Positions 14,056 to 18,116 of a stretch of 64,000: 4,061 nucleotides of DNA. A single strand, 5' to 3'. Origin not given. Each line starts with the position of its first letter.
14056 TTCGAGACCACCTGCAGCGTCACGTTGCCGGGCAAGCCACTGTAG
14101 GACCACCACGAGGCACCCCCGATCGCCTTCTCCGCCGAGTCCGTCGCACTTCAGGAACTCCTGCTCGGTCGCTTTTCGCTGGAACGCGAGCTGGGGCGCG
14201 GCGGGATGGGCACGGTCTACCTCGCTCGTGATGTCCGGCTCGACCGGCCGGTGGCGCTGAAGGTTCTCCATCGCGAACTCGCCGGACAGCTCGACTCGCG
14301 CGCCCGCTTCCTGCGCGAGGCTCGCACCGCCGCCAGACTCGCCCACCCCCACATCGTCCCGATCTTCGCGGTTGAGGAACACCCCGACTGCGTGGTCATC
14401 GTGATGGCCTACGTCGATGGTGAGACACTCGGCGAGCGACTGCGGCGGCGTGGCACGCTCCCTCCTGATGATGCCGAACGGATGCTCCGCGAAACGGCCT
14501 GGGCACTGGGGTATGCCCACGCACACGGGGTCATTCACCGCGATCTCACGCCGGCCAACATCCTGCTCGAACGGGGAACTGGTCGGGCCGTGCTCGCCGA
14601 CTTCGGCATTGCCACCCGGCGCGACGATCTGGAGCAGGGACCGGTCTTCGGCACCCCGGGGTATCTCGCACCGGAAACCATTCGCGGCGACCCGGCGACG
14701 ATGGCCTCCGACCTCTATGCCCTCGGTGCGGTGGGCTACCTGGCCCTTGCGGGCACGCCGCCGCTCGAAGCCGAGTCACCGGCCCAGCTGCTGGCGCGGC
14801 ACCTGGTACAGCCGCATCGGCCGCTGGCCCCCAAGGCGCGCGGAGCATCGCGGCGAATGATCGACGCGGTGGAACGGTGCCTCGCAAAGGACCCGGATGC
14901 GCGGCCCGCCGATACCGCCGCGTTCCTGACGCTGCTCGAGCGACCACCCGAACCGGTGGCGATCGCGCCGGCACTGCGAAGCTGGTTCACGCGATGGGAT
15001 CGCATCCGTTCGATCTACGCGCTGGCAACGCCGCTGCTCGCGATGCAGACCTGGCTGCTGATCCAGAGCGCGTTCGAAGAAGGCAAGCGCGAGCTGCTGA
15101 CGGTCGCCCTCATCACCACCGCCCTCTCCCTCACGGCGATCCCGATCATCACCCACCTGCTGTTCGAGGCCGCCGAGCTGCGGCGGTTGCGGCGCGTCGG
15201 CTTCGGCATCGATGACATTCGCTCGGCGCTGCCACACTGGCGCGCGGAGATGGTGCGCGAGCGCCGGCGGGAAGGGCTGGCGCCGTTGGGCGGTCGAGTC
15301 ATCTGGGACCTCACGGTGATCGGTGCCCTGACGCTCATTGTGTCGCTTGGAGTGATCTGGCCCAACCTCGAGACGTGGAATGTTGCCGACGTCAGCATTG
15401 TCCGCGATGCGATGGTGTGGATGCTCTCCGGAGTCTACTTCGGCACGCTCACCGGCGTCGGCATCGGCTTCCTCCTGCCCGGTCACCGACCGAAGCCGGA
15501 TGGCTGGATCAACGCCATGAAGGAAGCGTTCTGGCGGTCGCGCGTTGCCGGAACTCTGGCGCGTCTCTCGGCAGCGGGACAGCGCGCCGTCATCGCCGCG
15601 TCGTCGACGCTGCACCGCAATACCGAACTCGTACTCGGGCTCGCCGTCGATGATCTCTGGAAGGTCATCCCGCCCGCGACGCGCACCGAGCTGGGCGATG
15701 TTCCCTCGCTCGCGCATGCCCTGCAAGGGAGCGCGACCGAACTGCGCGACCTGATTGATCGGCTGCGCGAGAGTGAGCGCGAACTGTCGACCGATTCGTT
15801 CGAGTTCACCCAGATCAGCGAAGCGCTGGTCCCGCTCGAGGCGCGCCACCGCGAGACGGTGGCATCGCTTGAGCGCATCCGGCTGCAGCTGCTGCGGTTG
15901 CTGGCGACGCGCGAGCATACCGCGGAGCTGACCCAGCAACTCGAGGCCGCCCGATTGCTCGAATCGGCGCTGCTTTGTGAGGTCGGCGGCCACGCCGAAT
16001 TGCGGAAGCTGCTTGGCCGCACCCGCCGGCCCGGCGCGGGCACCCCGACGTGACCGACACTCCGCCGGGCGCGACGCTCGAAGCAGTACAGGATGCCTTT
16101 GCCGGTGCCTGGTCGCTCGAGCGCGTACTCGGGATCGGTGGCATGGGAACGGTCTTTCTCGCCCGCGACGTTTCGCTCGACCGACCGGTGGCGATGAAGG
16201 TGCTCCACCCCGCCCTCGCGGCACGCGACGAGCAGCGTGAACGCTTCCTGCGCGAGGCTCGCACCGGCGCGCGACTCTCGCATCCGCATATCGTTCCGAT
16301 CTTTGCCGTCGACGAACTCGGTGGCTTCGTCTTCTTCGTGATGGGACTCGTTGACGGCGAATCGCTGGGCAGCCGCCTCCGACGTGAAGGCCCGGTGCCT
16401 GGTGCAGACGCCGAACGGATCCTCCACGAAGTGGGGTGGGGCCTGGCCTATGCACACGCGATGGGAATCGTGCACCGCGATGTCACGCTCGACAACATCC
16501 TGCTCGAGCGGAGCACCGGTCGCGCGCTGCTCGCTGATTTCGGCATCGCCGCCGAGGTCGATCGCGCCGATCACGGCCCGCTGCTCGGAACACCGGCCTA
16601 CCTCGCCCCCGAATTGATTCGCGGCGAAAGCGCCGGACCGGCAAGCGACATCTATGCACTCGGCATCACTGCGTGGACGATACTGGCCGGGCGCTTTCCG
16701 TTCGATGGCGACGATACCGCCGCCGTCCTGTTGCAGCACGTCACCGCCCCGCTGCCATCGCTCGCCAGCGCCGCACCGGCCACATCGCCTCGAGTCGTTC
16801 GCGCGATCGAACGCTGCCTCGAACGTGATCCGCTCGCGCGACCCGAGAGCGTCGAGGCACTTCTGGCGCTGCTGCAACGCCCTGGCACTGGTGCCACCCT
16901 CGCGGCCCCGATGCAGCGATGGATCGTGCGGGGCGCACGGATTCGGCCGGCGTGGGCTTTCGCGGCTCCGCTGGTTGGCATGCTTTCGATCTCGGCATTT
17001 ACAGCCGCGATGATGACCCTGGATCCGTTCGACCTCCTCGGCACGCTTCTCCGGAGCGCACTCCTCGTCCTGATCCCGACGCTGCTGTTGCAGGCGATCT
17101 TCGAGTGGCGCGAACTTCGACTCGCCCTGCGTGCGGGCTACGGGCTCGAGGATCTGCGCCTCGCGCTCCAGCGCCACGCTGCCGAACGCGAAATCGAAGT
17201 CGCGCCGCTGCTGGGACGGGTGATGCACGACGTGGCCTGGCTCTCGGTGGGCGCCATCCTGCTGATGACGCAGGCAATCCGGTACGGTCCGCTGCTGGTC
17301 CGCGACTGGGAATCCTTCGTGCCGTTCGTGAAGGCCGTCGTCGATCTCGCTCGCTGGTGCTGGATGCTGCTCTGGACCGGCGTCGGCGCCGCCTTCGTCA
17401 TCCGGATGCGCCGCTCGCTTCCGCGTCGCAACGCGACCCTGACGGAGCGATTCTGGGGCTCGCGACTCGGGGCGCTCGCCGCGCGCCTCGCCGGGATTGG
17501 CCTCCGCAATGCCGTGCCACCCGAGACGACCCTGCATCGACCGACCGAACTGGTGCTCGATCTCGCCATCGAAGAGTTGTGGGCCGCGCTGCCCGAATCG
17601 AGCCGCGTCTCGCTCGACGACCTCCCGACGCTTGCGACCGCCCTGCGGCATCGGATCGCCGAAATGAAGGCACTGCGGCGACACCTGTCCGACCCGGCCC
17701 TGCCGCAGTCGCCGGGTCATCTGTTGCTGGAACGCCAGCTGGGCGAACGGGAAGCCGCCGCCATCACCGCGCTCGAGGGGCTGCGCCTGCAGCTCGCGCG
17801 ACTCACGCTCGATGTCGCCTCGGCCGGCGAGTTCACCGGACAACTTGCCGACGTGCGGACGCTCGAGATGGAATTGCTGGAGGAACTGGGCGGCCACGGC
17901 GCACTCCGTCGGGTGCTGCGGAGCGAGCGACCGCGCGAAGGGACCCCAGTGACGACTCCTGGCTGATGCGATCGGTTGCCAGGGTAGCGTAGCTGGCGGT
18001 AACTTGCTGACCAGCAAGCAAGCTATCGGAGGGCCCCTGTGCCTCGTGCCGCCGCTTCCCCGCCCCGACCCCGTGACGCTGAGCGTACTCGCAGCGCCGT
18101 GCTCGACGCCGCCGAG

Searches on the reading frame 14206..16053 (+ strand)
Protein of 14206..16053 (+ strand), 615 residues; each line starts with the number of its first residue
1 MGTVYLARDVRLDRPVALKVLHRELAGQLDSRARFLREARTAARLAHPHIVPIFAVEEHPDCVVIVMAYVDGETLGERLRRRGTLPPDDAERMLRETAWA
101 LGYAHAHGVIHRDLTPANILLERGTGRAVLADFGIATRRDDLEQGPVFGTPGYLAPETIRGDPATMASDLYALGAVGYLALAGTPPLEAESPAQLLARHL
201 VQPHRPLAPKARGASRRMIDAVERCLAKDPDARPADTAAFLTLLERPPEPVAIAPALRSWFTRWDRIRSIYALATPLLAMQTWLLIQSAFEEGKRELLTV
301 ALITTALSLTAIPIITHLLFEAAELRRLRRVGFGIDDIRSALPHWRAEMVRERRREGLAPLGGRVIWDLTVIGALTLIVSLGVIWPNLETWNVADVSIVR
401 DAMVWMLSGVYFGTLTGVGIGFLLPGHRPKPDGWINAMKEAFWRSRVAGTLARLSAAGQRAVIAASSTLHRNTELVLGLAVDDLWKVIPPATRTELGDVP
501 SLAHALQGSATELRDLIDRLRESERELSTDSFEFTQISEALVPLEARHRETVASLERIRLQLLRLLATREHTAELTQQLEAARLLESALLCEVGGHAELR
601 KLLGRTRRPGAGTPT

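Call 59: search_protein_families(library=pfam, proteins=[window:14206-16053:+], max_evalue=0.000001)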
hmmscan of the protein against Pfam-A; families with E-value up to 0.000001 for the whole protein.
window:14206-16053:+ (615 aa): 2 families
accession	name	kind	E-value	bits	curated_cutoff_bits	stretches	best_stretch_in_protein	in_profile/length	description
PF00069.31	Pkinase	-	6e-43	147.6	31.7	1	2-235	13-253/263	Protein kinase domain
PF07714.23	PK_Tyr_Ser-Thr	-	1.3e-26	93.9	23.1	1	11-235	26-250/258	Protein tyrosine and serine/threonine kinase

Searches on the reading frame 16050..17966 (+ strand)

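Call 59: search_protein_families(library=pfam, proteins=[window:16050-17966:+], max_evalue=0.000001)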
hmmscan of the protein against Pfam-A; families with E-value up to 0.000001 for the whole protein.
window:16050-17966:+ (638 aa): 2 families
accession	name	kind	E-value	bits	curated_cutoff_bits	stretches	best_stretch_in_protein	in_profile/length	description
PF00069.31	Pkinase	-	6e-45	154.1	31.7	1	23-270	3-257/263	Protein kinase domain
PF07714.23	PK_Tyr_Ser-Thr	-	2.9e-29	102.6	23.1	1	23-266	3-250/258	Protein tyrosine and serine/threonine kinase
